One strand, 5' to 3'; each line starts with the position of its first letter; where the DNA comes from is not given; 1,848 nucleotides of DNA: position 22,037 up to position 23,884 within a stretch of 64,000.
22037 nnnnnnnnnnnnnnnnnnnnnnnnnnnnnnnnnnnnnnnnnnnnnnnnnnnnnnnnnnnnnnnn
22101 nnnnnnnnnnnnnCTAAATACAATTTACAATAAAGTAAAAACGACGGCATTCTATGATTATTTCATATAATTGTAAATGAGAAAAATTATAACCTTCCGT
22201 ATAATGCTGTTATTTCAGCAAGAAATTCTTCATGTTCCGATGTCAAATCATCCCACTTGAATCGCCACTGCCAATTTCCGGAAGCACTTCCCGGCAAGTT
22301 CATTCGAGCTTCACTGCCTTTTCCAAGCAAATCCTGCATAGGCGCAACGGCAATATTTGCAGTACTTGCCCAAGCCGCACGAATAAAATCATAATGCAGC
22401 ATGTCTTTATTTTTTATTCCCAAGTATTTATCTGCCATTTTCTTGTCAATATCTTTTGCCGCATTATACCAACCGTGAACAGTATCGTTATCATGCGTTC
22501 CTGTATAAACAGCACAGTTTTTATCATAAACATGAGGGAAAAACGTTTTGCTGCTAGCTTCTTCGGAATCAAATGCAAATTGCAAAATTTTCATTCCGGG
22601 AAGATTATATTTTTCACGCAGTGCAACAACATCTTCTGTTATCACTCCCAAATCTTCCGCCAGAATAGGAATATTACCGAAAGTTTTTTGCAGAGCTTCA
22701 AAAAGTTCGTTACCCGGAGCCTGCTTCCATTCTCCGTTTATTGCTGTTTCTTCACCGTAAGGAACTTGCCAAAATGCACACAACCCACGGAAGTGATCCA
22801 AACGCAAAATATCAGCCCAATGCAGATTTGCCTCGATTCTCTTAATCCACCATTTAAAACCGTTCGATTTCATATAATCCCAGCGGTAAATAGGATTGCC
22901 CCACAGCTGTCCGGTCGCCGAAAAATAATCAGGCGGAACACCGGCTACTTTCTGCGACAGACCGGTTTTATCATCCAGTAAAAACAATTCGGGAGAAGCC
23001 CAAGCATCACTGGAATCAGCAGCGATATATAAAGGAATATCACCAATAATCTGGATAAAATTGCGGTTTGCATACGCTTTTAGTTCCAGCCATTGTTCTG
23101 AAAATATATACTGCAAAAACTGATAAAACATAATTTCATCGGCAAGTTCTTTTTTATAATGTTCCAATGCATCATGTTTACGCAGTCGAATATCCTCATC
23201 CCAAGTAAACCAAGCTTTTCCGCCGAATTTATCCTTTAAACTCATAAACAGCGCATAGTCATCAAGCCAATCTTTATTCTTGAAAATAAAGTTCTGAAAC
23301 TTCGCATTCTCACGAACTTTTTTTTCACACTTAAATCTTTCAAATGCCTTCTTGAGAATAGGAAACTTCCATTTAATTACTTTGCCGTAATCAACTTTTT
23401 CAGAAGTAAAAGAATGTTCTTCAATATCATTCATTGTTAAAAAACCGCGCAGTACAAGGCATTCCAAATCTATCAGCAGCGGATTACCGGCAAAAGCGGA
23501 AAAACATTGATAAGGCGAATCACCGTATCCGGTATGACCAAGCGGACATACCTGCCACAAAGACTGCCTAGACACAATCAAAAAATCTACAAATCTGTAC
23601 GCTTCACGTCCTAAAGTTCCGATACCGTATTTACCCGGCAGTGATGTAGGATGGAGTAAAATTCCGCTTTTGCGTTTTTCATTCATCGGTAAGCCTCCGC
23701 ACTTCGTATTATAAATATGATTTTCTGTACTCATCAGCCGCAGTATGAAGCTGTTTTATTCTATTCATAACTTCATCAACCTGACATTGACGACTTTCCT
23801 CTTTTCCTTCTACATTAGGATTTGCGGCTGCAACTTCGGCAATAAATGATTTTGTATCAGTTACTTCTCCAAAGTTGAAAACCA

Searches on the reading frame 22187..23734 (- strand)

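Call 33: search_protein_families(library=pfam, proteins=[window:22187-23734:-], max_evalue=0.01)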
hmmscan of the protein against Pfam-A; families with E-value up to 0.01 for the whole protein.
window:22187-23734:- (515 aa): 1 family
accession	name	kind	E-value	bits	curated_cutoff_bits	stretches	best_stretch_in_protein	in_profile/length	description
PF02446.23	Glyco_hydro_77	-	1.1e-182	608.5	25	1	27-497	1-464/465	4-alpha-glucanotransferase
